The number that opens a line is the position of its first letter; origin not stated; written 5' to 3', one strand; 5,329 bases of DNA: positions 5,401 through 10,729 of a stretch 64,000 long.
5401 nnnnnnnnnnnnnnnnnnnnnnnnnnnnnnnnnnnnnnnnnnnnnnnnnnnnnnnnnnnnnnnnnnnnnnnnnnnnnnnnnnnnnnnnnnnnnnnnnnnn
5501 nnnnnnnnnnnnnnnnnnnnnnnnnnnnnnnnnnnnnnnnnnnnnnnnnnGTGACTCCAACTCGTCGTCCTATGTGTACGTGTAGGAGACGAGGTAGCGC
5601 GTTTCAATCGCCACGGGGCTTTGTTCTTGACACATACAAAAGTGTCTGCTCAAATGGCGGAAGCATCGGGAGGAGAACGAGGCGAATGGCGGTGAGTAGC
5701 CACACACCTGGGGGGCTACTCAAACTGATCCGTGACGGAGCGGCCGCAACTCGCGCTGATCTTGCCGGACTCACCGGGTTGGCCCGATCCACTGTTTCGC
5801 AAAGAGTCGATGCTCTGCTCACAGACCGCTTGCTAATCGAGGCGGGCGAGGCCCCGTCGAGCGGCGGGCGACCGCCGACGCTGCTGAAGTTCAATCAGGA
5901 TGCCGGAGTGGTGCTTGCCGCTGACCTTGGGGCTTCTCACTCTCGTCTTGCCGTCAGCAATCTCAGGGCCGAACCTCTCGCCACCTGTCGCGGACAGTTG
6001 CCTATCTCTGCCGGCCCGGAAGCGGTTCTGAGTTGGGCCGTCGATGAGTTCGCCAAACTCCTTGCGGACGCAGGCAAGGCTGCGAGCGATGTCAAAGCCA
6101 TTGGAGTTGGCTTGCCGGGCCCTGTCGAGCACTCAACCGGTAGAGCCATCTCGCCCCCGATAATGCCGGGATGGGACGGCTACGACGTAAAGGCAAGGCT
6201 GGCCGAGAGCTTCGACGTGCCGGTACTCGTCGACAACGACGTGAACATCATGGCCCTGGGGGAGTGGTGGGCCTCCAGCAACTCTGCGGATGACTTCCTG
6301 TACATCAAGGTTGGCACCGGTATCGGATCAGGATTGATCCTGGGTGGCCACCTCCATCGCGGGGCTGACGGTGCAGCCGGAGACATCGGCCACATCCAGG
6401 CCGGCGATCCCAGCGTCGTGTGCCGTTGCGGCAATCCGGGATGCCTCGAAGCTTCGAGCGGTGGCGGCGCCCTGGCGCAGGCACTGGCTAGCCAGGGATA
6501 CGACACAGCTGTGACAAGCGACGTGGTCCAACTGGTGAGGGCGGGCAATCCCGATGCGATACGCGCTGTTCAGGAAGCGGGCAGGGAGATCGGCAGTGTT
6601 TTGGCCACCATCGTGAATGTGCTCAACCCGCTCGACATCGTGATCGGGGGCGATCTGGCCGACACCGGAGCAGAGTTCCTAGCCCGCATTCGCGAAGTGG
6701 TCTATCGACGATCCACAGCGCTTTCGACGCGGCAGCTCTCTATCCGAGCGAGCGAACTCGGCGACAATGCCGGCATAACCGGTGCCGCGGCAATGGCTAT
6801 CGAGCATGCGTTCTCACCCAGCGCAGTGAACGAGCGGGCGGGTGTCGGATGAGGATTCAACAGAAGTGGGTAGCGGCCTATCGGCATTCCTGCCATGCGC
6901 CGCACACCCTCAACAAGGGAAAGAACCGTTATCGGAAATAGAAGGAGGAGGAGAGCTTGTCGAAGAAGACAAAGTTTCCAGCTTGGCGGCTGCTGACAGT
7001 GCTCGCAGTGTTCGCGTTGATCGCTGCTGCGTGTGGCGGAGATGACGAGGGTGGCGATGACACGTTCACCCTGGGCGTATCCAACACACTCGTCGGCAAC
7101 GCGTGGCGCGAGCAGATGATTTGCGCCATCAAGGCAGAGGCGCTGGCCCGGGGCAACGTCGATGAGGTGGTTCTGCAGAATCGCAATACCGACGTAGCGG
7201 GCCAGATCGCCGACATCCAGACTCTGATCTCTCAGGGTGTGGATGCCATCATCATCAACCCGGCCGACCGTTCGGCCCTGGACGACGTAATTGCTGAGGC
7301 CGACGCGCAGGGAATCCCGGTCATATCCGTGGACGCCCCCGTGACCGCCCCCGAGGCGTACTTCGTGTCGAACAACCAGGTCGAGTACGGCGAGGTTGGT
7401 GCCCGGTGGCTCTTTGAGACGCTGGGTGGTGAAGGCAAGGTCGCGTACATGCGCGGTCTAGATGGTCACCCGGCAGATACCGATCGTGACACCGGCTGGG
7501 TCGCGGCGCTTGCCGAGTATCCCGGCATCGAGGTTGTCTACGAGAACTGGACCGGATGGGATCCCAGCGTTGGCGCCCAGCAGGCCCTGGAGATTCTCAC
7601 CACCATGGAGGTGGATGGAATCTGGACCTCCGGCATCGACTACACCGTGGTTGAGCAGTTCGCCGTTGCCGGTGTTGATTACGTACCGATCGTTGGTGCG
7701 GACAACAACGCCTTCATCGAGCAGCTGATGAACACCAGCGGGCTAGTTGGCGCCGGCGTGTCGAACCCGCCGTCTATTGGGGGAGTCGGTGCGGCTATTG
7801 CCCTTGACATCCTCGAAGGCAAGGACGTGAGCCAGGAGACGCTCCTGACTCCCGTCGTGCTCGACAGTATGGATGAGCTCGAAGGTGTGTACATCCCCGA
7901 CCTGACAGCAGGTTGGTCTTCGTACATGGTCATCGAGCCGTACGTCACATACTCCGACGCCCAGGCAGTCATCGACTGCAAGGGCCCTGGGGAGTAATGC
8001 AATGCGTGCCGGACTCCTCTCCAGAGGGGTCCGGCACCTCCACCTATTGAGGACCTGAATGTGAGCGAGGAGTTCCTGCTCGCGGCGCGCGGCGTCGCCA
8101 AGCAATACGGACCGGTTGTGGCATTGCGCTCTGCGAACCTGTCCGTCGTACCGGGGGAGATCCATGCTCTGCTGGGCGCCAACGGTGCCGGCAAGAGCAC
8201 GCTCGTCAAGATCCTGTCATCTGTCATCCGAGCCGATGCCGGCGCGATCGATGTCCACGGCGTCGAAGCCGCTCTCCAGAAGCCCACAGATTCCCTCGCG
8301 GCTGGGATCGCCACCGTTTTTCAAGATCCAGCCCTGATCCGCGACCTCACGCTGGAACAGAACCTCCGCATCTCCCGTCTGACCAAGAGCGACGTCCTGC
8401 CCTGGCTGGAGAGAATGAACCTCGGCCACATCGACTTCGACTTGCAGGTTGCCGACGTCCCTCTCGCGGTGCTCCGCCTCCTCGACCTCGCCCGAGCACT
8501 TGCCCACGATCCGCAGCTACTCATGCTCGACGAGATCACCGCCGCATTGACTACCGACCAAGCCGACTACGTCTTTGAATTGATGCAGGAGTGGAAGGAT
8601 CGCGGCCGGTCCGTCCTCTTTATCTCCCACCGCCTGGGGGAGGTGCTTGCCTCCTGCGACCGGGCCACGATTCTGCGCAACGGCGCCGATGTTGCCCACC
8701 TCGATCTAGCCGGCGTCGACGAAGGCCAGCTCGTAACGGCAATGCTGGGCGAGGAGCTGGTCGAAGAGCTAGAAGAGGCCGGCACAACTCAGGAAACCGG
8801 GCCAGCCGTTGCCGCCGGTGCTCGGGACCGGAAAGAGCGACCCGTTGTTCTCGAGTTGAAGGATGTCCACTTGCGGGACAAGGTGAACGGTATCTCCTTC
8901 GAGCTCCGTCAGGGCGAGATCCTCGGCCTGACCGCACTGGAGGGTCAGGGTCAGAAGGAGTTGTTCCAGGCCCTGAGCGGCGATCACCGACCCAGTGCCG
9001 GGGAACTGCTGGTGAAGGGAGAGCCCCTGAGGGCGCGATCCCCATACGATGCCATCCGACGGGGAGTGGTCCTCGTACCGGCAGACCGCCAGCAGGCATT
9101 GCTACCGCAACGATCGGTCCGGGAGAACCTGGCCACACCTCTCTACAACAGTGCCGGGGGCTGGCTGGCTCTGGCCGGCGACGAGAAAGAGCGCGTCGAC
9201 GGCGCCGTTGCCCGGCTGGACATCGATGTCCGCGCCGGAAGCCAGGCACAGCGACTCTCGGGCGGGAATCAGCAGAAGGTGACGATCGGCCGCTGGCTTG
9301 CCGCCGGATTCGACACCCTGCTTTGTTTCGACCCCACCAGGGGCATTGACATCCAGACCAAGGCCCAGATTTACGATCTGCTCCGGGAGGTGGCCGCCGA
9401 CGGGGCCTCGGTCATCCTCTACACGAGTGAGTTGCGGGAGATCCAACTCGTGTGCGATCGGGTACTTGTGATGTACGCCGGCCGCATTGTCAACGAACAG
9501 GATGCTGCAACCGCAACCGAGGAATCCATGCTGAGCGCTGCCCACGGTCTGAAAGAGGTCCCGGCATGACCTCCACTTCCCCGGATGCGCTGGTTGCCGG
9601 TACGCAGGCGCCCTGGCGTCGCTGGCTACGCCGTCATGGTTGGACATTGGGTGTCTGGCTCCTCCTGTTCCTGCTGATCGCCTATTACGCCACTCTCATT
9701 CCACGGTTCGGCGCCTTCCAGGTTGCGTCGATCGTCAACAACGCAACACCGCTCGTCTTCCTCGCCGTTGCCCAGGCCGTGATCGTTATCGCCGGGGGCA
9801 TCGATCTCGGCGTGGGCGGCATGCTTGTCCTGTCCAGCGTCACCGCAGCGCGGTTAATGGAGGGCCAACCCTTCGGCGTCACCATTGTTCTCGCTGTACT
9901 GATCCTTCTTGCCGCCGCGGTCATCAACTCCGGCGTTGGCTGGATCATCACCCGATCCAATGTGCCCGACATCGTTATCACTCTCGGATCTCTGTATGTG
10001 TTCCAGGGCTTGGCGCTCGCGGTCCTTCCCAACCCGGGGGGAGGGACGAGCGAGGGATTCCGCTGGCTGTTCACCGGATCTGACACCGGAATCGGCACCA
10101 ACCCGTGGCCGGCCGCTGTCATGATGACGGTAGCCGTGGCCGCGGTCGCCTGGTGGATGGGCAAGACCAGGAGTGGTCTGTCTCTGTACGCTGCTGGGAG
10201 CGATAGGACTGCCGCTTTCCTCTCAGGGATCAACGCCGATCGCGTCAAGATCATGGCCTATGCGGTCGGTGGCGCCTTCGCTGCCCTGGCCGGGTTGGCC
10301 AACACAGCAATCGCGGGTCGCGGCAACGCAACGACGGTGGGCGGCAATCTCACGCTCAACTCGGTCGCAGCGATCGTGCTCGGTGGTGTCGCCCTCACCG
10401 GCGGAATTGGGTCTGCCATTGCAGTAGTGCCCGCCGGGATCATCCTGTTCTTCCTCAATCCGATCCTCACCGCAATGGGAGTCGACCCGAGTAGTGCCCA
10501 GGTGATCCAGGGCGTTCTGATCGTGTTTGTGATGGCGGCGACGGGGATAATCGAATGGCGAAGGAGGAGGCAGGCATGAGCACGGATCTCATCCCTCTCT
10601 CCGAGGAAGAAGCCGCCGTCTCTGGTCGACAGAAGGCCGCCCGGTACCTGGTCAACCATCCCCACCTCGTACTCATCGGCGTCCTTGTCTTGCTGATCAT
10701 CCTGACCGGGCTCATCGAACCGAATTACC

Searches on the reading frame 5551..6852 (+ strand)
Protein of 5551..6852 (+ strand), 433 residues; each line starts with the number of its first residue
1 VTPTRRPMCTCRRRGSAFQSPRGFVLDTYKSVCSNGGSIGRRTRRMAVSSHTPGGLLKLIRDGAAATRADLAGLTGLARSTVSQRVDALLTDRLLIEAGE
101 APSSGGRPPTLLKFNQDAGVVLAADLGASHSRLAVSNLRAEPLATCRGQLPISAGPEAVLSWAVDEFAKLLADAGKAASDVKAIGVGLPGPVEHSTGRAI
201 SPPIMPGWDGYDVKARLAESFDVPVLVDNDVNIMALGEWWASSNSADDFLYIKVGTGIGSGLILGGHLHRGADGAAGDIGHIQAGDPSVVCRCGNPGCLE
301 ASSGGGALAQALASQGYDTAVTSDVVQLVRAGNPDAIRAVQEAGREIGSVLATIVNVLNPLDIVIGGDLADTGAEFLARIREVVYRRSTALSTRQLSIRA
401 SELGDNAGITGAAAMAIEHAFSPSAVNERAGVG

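Call 15: search_protein_families(library=pfam, proteins=[window:5551-6852:+], max_evalue=0.00001)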
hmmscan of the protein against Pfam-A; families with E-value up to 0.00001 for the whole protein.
window:5551-6852:+ (433 aa): 1 family
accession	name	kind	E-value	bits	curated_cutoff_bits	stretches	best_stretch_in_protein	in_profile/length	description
PF00480.26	ROK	-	8.3e-59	199.9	22.9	1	122-418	2-293/294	ROK family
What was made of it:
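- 5551..6852 (+): ROK protein with an N-terminal extension (433 aa; size and layout of a NagC/Mlc-type regulator); 4-nt overlap with SIS_2. Pfam ROK at residues 122-418 (call 15).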

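Call 73: search_protein_families(library=ncbifam, proteins=[window:5551-6852:+], max_evalue=1e-8)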
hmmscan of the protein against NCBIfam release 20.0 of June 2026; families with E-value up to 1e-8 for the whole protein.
window:5551-6852:+ (433 aa): 13 families
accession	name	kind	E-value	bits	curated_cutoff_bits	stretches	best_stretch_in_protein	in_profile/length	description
TIGR00744.1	ROK_glcA_fam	subfamily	1.3e-45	156.1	260.35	1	123-419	2-311/318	ROK family glucokinase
NF047937.1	TransRegNagC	equivalog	7e-42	144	650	1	58-413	18-381/399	DNA-binding transcriptional regulator NagC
NF007251.0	PRK09698.1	equivalog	2.3e-39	135.4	253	1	119-419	6-299/304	allose kinase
NF049930.1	TransRegMlc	equivalog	1.9e-33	116.4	530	1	54-414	19-388/405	sugar metabolism global transcriptional regulator Mlc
NF003461.0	PRK05082.1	subfamily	1.1e-32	113.6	283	1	132-417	12-287/291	N-acetylmannosamine kinase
NF047821.1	NactlManKinNanK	equivalog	1.6e-28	100.1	450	1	121-416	3-286/288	N-acetylmannosamine kinase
NF009835.0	PRK13310.1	equivalog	6e-26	91.5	380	1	159-418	35-302/303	N-acetylglucosamine kinase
NF007108.0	PRK09557.1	equivalog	5e-25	88.4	443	1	162-414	39-298/303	fructokinase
NF045551.1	GK_Pyrobac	equivalog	3e-24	85.8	500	1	179-419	46-283/294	ATP-dependent glucokinase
NF042998.1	bglucokin_BglK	equivalog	5.5e-17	61.9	550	1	176-385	49-259/291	beta-glucoside kinase BglK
NF009836.0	PRK13311.1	equivalog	1e-12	47.8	551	1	182-344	58-230/256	N-acetyl-D-glucosamine kinase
NF045550.1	FrctkaseScrK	equivalog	1e-10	41.6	400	1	178-325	52-207/293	fructokinase ScrK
NF045942.1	PolPhglucPhase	equivalog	3.4e-10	40.1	250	0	124-284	5-156/242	polyphosphate--glucose phosphotransferase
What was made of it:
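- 5551..6852 (+): NagC model 144 bits, below cut-off (call 73).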

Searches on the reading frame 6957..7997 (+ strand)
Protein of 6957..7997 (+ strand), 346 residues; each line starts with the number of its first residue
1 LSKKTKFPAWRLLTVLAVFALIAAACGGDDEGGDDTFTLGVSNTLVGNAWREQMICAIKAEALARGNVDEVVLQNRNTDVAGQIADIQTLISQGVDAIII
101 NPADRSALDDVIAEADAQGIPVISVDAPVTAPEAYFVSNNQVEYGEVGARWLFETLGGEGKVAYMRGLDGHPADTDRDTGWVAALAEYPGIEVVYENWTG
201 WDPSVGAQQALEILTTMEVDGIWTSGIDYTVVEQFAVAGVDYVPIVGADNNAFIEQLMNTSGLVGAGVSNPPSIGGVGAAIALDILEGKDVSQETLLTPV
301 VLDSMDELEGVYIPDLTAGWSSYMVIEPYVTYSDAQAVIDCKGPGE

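Call 15: search_protein_families(library=pfam, proteins=[window:6957-7997:+], max_evalue=0.00001)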
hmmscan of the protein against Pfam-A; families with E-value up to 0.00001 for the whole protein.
window:6957-7997:+ (346 aa): 2 families
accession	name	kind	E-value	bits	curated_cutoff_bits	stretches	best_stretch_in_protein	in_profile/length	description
PF13407.12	Peripla_BP_4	-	5.3e-54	183.9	35.1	1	40-290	2-258/258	Periplasmic binding protein domain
PF00532.27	Peripla_BP_1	-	5.9e-09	36.2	22.2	1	60-188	24-150/281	Periplasmic binding proteins and sugar binding domain of LacI family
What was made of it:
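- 6957..7997 (+): Periplasmic sugar-binding protein of a CUT2-type ABC transporter. Pfam Peripla_BP_4 184 bits (call 15).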

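Call 33: search_solved_structures(query=window:6957-7997:+, max_evalue=1e-10)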
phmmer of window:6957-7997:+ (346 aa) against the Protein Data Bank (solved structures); distinct sequences matched with E-value up to 1e-10: 26.
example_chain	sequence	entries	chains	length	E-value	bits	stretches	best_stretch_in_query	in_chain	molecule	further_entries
4pe6_A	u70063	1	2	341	3.8e-31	111.8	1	33-320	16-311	Putative ABC transporter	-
2ioy_A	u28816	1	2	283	1.9e-22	83.2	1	67-291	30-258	Periplasmic sugar-binding protein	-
5hko_A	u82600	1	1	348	8.8e-21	77.7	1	60-301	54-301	ABC transporter, carbohydrate uptake transporter-2 (CUT2) family, periplasmic sugar-bindin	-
4rs3_A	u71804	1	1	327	1.4e-20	77.1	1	61-301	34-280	ABC transporter, carbohydrate uptake transporter-2 (CUT2) family, periplasmic sugar-bindin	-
4rsm_A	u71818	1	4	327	2.8e-20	76.1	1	60-306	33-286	Periplasmic binding protein/LacI transcriptional regulator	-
4yv7_A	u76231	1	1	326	3.8e-18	69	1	34-291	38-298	Periplasmic binding protein/LacI transcriptional regulator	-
2x7x_A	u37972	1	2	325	1.6e-17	67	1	37-304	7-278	SENSOR PROTEIN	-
7e7m_A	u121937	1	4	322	1.1e-16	64.2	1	39-309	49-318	D-ribose ABC transporter substrate-binding protein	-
4ry9_A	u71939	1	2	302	4.7e-16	62.1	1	37-303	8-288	Periplasmic binding protein/LacI transcriptional regulator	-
4yo7_A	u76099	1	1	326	2.2e-15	59.9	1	30-300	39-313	Sugar ABC transporter (Sugar-binding protein)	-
1dbp_A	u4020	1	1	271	6.6e-15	58.4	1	69-292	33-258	D-RIBOSE-BINDING PROTEIN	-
2gx6_A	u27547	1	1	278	7.4e-15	58.2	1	69-292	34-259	D-ribose-binding periplasmic protein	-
5ocp_A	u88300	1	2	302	1.9e-14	56.9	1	38-201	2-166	Periplasmic binding protein/LacI transcriptional regulator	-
3ksm_A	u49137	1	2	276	2e-14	56.7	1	75-292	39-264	ABC-type sugar transport system, periplasmic component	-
1urp_A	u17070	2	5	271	6.5e-14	55.1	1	69-292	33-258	D-RIBOSE-BINDING PROTEIN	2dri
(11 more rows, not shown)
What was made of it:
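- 6957..7997 (+): PDB relatives are monosaccharide binders, best 4pe6 at 112 bits (call 33).
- The transporter is a monosaccharide CUT2 type (call 33).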

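Call 73: search_protein_families(library=ncbifam, proteins=[window:6957-7997:+], max_evalue=1e-8)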
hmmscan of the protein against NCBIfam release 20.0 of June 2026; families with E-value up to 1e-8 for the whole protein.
window:6957-7997:+ (346 aa): 7 families
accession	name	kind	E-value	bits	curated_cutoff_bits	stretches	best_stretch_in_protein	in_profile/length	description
NF041827.1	YtfQ_transport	equivalog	2.4e-17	62.9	510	1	34-196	23-188/320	galactofuranose ABC transporter, galactofuranose-binding protein YtfQ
NF007936.0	PRK10653.1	equivalog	1.2e-16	60.9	337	1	29-294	21-285/295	ribose ABC transporter substrate-binding protein RbsB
TIGR02634.1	xylF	equivalog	6.3e-15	55.5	389.55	1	58-296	20-265/302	D-xylose ABC transporter substrate-binding protein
TIGR02637.1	RhaS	equivalog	2.9e-11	43.2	342.25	1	64-165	26-129/302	rhamnose ABC transporter substrate-binding protein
NF007254.0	PRK09701.1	equivalog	1.3e-10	41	335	1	44-287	33-288/311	D-allose transporter substrate-binding protein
NF007680.0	PRK10355.1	equivalog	4.1e-10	39.4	504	1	54-167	45-154/331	D-xylose ABC transporter substrate-binding protein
NF040907.2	ChvE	equivalog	1.5e-09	37.5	460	1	70-158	30-120/324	multiple monosaccharide ABC transporter substrate-binding protein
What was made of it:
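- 6957..7997 (+): No NCBIfam equivalog (call 73).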

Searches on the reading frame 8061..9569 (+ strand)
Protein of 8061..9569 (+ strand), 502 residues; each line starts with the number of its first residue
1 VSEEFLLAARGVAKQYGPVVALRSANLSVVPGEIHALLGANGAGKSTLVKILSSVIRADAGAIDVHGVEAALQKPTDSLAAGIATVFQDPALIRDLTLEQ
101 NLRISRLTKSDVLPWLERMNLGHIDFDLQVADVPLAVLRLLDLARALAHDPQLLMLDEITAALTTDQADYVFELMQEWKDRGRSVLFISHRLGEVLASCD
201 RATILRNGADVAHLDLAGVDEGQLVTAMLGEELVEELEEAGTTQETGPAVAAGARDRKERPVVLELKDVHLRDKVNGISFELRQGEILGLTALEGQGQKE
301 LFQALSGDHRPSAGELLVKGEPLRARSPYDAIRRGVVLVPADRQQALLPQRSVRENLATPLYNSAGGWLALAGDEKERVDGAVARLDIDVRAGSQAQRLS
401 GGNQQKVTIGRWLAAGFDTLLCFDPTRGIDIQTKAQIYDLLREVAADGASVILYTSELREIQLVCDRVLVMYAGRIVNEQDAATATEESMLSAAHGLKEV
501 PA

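Call 10: search_protein_families(library=pfam, proteins=[window:8061-9569:+])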
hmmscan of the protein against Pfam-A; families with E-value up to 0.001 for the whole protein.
window:8061-9569:+ (502 aa): 2 families
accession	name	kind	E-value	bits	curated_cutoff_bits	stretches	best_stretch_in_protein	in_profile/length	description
PF00005.33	ABC_tran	-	4.3e-40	137.9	25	2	23-161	2-137/137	ABC transporter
PF13304.12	AAA_21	-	2.5e-07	31.5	27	1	34-77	1-44/304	AAA domain, putative AbiEii toxin, Type IV TA system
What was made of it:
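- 8061..11577 (+): ABC ATPase (8061-9569) and two BPD_transp_2 permeases (ORFs 9452-10579 and 10555-11577; in-frame starts overlap the upstream stops). Pfam (call 10).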

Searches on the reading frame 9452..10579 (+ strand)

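Call 10: search_protein_families(library=pfam, proteins=[window:9452-10579:+])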
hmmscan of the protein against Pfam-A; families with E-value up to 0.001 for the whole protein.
window:9452-10579:+ (375 aa): 1 family
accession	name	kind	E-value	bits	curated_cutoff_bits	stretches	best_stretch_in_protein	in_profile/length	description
PF02653.21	BPD_transp_2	-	8.4e-30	104.2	26.8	1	92-361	3-269/269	Branched-chain amino acid transport system / permease component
